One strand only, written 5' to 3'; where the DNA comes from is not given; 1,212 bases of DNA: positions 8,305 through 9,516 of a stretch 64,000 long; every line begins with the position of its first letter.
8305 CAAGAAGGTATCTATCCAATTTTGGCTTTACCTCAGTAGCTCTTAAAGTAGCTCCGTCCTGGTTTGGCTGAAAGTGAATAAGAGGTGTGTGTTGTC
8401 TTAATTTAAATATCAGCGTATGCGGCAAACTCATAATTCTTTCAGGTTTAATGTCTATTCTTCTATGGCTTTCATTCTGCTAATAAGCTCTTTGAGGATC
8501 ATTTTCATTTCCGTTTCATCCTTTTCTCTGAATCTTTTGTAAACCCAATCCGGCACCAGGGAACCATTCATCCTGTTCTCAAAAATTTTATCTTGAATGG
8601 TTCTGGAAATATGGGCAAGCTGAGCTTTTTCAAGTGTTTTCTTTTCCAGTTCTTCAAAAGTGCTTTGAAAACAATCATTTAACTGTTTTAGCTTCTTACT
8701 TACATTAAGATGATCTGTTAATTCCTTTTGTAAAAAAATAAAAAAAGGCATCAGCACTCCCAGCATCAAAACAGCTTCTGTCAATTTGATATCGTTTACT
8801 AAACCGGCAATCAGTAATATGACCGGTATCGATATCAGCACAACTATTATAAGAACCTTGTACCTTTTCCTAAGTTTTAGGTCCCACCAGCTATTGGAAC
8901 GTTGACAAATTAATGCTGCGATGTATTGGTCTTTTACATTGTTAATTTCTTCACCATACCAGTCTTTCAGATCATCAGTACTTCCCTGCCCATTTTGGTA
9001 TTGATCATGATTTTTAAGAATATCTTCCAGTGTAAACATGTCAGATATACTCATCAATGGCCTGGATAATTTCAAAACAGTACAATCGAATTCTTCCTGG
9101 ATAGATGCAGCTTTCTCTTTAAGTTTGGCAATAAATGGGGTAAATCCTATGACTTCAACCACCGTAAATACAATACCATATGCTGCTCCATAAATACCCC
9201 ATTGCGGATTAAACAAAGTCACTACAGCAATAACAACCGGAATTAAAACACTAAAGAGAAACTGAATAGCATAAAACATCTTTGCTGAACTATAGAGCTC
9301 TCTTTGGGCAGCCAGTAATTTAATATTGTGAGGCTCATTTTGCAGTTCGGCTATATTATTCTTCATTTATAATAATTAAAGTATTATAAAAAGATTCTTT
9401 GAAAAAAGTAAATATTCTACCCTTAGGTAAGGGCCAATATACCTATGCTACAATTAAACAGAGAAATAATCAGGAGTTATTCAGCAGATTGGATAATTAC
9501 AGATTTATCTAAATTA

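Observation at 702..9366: Type III-B (Cmr) operon bracketed by two 4-TM proteins, with no CARF/SAVED sensor: candidate uncharacterised membrane-effector signalling arm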

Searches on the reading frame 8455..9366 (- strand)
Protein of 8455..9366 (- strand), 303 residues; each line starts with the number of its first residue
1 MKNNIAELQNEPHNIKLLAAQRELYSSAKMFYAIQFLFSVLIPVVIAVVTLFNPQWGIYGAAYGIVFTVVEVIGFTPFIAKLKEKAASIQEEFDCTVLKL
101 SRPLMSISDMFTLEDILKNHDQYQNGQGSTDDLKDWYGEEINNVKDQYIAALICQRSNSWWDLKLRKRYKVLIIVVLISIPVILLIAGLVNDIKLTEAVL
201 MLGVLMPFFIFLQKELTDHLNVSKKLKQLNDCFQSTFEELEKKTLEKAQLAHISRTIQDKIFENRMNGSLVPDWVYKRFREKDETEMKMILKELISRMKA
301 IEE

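Call 3: search_protein_families(library=pfam, proteins=[window:8455-9366:-], max_evalue=1)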
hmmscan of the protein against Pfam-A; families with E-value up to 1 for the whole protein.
window:8455-9366:- (303 aa): 6 families
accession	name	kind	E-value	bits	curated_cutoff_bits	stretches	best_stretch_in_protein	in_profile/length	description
PF18159.6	S_4TM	-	7.3e-74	249.2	26.9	1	3-293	1-290/291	SMODS-associating 4TM effector domain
PF08202.16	MIS13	-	0.0011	18.8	23.5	1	215-287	59-134/300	Mis12-Mtw1 protein family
PF20990.2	DUF2207_C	-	0.096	12.8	33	1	131-219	96-191/247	Predicted membrane protein (DUF2207) C-terminal domain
PF12666.12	PrgI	-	0.1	13.6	27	1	171-212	24-62/91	PrgI family protein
PF11188.13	DUF2975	-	0.63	10.4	27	1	30-97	65-130/130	Protein of unknown function (DUF2975)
PF13664.11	DUF4149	-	0.95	10.2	24.6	1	31-86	37-100/102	Domain of unknown function (DUF4149)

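Call 4: search_protein_families(library=padloc, proteins=[window:8455-9366:-], max_evalue=1)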
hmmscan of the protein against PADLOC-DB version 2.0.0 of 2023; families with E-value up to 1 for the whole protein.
window:8455-9366:- (303 aa): 10 families
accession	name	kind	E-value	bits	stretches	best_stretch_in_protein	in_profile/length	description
PDLC00721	Effector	-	2.2e-81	271.2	1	1-300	1-298/305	4TM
PDLC00716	Effector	-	1.8e-79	265.6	1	3-301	2-299/302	4TM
PDLC00715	Effector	-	3.9e-73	244.4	1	3-299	2-310/315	4TM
PDLC00723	Effector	-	6.2e-54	181.6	1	4-298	7-301/302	4TM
PDLC00717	Effector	-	1.2e-50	170.5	1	3-299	2-305/306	4TM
PDLC00718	Effector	-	1.6e-50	170.1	1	3-289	2-285/291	4TM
PDLC00725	Effector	-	5.4e-46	155.2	1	3-294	4-288/293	4TM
PDLC00722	Effector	-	6.8e-42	141.5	1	3-300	13-305/310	4TM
PDLC00720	Effector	-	7.5e-36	121.9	1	4-296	17-312/322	4TM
PDLC00706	Effector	-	0.012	13.4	1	164-282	32-153/172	2TM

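Call 5: search_protein_families(library=ncbifam, proteins=[window:8455-9366:-], max_evalue=1)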
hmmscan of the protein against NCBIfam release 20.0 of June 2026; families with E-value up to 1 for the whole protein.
window:8455-9366:- (303 aa): 2 families
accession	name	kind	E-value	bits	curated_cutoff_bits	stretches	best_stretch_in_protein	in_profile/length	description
TIGR04104.1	cxxc_20_cxxc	subfamily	0.0018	18.6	45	1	34-85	44-93/93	TIGR04104 family putative zinc finger protein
NF033634.1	SLATT_1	domain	0.076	13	41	0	27-70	23-69/132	SLATT domain-containing protein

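Call 8: find_encoding_contigs(protein=window:8455-9366:-, flank=10000, max_places=6)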
Protein window:8455-9366:- (303 aa): 21 contigs read that carry it; 6 places shown.
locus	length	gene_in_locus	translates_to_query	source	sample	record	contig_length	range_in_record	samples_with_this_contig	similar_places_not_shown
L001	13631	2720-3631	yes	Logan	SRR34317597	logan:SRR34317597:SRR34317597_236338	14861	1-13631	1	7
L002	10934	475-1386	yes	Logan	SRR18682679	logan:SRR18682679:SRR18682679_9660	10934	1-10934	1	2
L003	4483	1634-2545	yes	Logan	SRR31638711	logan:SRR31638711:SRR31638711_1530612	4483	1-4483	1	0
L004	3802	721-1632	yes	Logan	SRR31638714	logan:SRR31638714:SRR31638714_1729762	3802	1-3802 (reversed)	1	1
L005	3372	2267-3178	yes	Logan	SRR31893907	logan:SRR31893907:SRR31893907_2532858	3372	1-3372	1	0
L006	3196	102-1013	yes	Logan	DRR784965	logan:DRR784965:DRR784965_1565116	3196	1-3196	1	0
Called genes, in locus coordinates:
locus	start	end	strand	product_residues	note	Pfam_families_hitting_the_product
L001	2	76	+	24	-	?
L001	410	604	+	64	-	PF00584:SecE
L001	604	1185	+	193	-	PF02357:NusG, PF00467:KOW (weak)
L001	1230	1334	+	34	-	-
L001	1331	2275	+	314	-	PF22352:K319L-like_PKD, PF24517:CBM96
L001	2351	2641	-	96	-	-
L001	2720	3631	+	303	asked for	PF18159:S_4TM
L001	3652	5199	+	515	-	-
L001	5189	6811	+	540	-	PF12469:Cmr2_N, PF22335:Cas10-Cmr2_palm2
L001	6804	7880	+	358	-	PF09700:Cas_Cmr3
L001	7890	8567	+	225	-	PF03787:RAMPs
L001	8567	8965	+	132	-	PF09701:Cas_Cmr5 (weak)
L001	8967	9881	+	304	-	PF03787:RAMPs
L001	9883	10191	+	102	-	-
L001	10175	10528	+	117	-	-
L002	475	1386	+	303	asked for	PF18159:S_4TM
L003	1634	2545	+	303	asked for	PF18159:S_4TM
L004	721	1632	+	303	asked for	PF18159:S_4TM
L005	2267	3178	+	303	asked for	PF18159:S_4TM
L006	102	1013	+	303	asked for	PF18159:S_4TM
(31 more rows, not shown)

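Call 11: find_homologous_proteins(query=window:8455-9366:-, max_evalue=0.001)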
Query window:8455-9366:- (303 aa): 10 proteins with E <= 0.001 among 2048 candidates.
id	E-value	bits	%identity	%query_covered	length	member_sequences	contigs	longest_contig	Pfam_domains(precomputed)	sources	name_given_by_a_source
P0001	1.4e-194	663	100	100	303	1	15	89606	PF18159.7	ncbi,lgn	-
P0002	3.9e-87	310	49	99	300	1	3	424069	PF18159.7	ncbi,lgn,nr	ncbi:MAG: hypothetical protein IPN39_12690 [Chitinophagaceae bacterium]|nr:hypothetical protein [Chi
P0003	8.1e-87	309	46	97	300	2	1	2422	PF18159.7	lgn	-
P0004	6.3e-65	238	41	98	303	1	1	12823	PF18159.7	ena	-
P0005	2.0e-50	190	35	97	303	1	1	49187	PF18159.7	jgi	jgi:hypothetical protein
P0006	1.7e-36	144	32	93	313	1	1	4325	PF18159.7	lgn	-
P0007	8.6e-32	129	32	94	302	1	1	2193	PF18159.7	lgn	-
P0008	2.3e-30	124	30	98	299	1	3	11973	PF18159.7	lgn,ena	-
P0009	4.6e-30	123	29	98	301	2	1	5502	PF18159.7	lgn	-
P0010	2.3e-21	95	30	91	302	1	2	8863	PF18159.7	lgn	-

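Call 14: find_encoding_contigs(protein=P0002, flank=10000, max_places=2)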
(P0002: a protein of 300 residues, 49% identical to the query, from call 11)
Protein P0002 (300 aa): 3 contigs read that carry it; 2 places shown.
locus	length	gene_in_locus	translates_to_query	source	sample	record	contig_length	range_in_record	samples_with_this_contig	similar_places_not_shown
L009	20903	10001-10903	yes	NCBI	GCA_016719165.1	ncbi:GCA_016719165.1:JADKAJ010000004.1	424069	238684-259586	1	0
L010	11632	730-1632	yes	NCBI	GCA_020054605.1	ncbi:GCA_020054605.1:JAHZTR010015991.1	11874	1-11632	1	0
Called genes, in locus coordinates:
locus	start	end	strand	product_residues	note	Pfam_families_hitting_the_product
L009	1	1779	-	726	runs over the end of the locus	PF09586:YfhO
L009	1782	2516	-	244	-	PF00535:Glycos_transf_2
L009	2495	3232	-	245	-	PF13489:Methyltransf_23, PF13649:Methyltransf_25 (weak), PF13847:Methyltransf_31, PF08241:Methyltransf_11, PF08242:Methyltransf_12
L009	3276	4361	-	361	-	PF01757:Acyl_transf_3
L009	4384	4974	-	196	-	PF00677:Lum_binding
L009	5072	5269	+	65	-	PF01165:Ribosomal_S21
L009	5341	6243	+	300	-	PF02899:Phage_int_SAM_1, PF13495:Phage_int_SAM_4, PF00589:Phage_integrase, PF22823:MrpR_C_cat (weak)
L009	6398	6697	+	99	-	PF02482:Ribosomal_S30AE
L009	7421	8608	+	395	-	PF00009:GTP_EFTU, PF03144:GTP_EFTU_D2, PF03143:GTP_EFTU_D3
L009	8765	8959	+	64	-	PF00584:SecE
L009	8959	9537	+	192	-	PF02357:NusG, PF00467:KOW (weak)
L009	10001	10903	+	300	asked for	PF18159:S_4TM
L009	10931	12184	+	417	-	-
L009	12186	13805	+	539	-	PF12469:Cmr2_N, PF18182:mCpol (faint), PF22335:Cas10-Cmr2_palm2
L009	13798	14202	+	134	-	PF09700:Cas_Cmr3 (weak)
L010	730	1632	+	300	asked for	PF18159:S_4TM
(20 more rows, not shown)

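Call 16: find_encoding_contigs(protein=P0004, flank=10000, max_places=2)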
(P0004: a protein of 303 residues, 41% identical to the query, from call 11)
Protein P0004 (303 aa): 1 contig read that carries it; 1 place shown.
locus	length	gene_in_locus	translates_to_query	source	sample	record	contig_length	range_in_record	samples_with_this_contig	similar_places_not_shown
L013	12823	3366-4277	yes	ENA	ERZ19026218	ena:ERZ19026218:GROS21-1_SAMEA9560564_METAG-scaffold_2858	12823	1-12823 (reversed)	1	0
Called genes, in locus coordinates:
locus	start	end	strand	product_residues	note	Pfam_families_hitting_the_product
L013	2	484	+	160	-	?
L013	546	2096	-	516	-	PF00239:Resolvase, PF07508:Recombinase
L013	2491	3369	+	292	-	PF18144:SMODS (weak)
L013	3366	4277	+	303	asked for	PF18159:S_4TM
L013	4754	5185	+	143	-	-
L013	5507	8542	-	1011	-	PF26449:DUF8128 (weak), PF02534:T4SS-DNA_transf (faint), PF10412:TrwB_AAD_bind (weak), PF12696:TraG-D_C (weak)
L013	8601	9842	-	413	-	-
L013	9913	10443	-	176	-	-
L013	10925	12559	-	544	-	PF01471:PG_binding_1, PF13229:Beta_helix (weak)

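Call 17: find_encoding_contigs(protein=P0005, flank=10000, max_places=2)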
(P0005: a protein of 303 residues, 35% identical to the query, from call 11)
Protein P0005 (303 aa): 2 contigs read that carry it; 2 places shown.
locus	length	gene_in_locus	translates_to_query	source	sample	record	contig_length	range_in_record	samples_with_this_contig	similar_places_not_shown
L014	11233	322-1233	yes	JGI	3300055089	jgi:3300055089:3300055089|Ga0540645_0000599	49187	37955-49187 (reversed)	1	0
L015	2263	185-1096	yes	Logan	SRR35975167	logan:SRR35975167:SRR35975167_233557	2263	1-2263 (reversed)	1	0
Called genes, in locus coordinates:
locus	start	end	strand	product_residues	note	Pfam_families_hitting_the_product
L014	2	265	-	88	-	?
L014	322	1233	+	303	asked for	PF18159:S_4TM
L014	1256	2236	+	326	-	PF18144:SMODS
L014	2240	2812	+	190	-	PF00239:Resolvase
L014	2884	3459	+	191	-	-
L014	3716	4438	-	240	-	PF09335:VTT_dom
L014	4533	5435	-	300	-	PF09935:DUF2167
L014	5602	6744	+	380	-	PF01053:Cys_Met_Meta_PP, PF00266:Aminotran_5 (weak), PF00155:Aminotran_1_2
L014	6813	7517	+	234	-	PF00657:Lipase_GDSL, PF13472:Lipase_GDSL_2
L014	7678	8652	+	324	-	PF00561:Abhydrolase_1, PF12697:Abhydrolase_6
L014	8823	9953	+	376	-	PF06580:His_kinase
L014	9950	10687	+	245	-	PF00072:Response_reg, PF04397:LytTR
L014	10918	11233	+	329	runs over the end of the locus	PF13483:Lactamase_B_3, PF12706:Lactamase_B_2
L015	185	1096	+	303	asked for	PF18159:S_4TM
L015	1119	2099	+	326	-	PF18144:SMODS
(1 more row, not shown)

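Call 18: find_encoding_contigs(protein=P0008, flank=10000, max_places=2)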
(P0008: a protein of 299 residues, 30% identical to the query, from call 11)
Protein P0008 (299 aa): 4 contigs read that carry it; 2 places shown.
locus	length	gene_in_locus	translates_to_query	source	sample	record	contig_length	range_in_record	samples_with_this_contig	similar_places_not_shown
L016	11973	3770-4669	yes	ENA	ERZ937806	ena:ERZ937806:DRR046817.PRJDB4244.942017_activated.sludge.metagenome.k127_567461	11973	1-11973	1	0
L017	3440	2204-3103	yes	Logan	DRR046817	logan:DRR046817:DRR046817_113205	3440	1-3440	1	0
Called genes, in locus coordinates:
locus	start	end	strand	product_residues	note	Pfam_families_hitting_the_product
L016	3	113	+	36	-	?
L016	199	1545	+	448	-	PF02661:Fic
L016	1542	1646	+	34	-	-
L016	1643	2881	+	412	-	PF01420:Methylase_S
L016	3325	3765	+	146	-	-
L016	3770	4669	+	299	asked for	PF18159:S_4TM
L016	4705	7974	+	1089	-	PF04313:HSDR_N, PF04851:ResIII, PF18766:SWI2_SNF2, PF22679:T1R_D3-like, PF11867:T1RH-like_C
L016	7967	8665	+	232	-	PF01863:YgjP-like, PF10263:SprT-like (faint)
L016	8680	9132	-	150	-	-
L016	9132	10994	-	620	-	PF12951:PATR (weak)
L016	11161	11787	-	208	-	-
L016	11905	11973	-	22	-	?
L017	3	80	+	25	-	?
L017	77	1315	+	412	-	PF01420:Methylase_S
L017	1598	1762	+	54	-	-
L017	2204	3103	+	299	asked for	PF18159:S_4TM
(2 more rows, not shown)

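Call 31: search_solved_structures(query=A1, max_evalue=1)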
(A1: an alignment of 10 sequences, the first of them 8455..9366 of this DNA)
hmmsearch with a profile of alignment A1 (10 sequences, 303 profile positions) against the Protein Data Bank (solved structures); distinct sequences matched with E-value up to 1: 3.
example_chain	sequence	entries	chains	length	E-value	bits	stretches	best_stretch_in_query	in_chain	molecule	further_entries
9wd2_A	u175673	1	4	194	0.091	15.5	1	76-103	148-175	Thymidylate kinase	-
3q1j_A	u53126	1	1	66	0.61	12.8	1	129-160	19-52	PHD finger protein 20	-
3sd4_A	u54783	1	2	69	0.68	12.6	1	129-160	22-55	PHD finger protein 20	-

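Call 53: find_related_loci(query=A1, collection=metagenome_contigs, flank=8000)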
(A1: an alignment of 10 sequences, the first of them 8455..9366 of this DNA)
Query A1 (303 aa) in metagenome_contigs; peptide patterns used: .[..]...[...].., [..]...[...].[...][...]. (x = any residue, [..] = any of these).
600 stretches matched a pattern (row limit reached: there are more); 268 encode a relative of the query (tblastn E <= 1e-3); the best 80 are kept; 80 distinct loci.
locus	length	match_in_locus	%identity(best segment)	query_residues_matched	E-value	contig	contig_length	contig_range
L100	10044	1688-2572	46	5-299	7e-94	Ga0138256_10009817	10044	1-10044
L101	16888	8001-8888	37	3-299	6e-62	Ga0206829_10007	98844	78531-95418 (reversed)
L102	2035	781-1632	38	3-287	1e-62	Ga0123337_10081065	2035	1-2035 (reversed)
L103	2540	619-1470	37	3-287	1e-61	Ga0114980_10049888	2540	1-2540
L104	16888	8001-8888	39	3-299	9e-61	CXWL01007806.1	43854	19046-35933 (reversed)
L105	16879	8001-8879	37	3-296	5e-60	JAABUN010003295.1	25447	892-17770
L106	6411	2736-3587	35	3-287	3e-59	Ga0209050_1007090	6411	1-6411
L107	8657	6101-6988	36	1-297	3e-57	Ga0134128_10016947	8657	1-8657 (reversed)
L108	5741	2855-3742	38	1-297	1e-56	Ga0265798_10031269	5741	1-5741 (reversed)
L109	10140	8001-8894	36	3-301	1e-55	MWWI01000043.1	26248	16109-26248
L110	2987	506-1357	35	3-289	9e-55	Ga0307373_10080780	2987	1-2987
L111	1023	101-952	34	3-287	4e-58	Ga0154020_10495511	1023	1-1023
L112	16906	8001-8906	33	3-302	5e-54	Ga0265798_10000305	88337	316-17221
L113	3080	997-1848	35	3-287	8e-54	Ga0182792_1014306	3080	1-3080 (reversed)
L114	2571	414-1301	35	3-299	3e-53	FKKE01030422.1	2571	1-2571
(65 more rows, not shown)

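Call 65: predict_structure(alignment_id=A1)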
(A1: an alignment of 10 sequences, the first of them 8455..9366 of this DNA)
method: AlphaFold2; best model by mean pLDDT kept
length: 303 residues; sequences in the alignment: 10
mean_pLDDT: 91.3   pTM: 0.86
mean pLDDT of the five models: 91.3, 90.8, 90.5, 90.3, 90.2
residues with pLDDT >= 90: 235; 70-90: 59; 50-70: 9; < 50: 0
segments of 3 or more residues with pLDDT < 50: none
pLDDT, mean of each block of 10 residues (from residue 1): 88 95 94 95 95 92 95 93 94 94 66 91 85 88 92 94 92 95 93 89 95 95 95 95 92 94 91 87 88 91 78
secondary structure, 60 per line:
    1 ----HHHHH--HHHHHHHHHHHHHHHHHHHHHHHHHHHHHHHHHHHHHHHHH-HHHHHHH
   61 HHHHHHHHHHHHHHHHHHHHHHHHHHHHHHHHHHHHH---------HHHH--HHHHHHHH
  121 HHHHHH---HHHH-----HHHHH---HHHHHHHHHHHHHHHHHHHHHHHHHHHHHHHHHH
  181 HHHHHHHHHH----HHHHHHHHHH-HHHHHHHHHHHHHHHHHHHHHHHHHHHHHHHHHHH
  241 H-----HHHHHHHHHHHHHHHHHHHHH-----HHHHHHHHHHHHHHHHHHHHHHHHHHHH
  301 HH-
elements in order: H5-9 H12-52 H54-97 H107-110 H113-126 H130-133 H139-143 H147-190 H195-204 H206-241 H247-267 H273-302

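Call 70: fold_search(model_id=the predicted structure, library=pdb)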
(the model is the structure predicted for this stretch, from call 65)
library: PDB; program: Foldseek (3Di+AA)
matches with E <= 10: 201; with E <= 0.001: 0
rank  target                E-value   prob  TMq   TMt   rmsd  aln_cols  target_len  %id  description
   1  7p3r_A                6.6e-01  0.06  0.13  0.12  45.5       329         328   14  Helical structure of the toxin MakA from Vibrio cholera (released 2022-02-23)
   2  6w2y_A                1.0e+00  0.10  0.17  0.10  21.8       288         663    9  CryoEM Structure of GABAB1b Homodimer (released 2020-07-01)
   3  7sgr_A                1.3e+00  0.16  0.26  0.13  27.0       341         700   12  Structure of hemolysin A secretion system HlyB/D complex (released 2022-09-14)
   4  6w2y_B                1.3e+00  0.09  0.18  0.10  20.6       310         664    9  CryoEM Structure of GABAB1b Homodimer (released 2020-07-01)
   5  3o1j_A                1.4e+00  0.10  0.17  0.17  26.4       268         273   11  Crystal Structure of the TorS sensor domain - TorT complex in the absence of isopropanol (released 2011-12-21)
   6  3tdo_C                1.4e+00  0.08  0.15  0.16  18.6       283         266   11  Crystal structure of HSC at pH 9.0 (released 2012-03-07)
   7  9baa_A                1.6e+00  0.08  0.18  0.15  27.5       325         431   11  Cryo-EM structure of the ABC transporter PCAT1 bound with Mg_class_1 (released 2024-10-30)
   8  3te0_E                1.6e+00  0.08  0.16  0.18  20.1       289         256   10  Crystal structure of HSC K148E (released 2012-03-07)
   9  3te2_E                1.6e+00  0.07  0.16  0.18  20.4       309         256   10  Crystal structure of HSC K16S (released 2012-03-07)
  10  9j0i_R                1.7e+00  0.04  0.13  0.13  23.6       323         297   12  UDP-Glucuronic acid bound purinergic receptor P2Y14 complex with Gi (released 2025-06-04)
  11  8f7n                  1.8e+00  0.08  0.18  0.16  33.6       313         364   14  Crystal structure of chemoreceptor McpZ ligand sensing domain (released 2023-07-05)
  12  3te2_C                1.8e+00  0.07  0.16  0.16  18.9       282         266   11  Crystal structure of HSC K16S (released 2012-03-07)
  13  4wpe                  1.9e+00  0.14  0.23  0.26  34.6       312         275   10  Crystal Structure of Hof1p F-BAR domain (released 2014-12-24)
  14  3tdp_B                2.0e+00  0.07  0.16  0.16  20.1       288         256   10  Crystal structure of HSC at pH 4.5 (released 2012-03-07)
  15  3te0_C                2.1e+00  0.06  0.14  0.14  19.1       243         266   12  Crystal structure of HSC K148E (released 2012-03-07)
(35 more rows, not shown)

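Call 82: find_encoding_contigs(protein=P0010, flank=8000, max_places=2)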
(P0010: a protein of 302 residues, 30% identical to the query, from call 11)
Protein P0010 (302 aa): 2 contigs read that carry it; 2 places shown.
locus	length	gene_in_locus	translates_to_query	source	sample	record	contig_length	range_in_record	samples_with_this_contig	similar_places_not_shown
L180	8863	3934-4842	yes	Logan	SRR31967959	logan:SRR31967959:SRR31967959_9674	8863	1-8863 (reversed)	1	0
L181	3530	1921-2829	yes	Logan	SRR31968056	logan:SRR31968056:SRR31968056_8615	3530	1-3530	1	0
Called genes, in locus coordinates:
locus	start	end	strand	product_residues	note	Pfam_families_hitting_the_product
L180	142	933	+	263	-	PF19567:CpsB_CapC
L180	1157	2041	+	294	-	PF00483:NTP_transferase, PF12804:NTP_transf_3 (weak)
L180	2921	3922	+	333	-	PF18144:SMODS (weak)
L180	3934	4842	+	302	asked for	PF18159:S_4TM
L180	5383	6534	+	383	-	PF12686:DUF3800 (weak)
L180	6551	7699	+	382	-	-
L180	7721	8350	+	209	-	-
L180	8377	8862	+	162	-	?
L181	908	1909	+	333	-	PF18144:SMODS (weak)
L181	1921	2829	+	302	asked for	PF18159:S_4TM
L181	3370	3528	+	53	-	?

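Call 83: find_encoding_contigs(protein=P0007, flank=8000, max_places=2)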
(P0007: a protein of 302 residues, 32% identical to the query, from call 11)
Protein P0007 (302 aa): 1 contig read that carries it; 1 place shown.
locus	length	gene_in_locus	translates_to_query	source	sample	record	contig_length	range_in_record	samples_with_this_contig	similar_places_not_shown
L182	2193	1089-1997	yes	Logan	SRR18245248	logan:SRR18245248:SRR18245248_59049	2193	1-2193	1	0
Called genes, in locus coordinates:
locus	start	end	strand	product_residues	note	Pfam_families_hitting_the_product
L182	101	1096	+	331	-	PF18144:SMODS (faint)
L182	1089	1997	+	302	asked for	PF18159:S_4TM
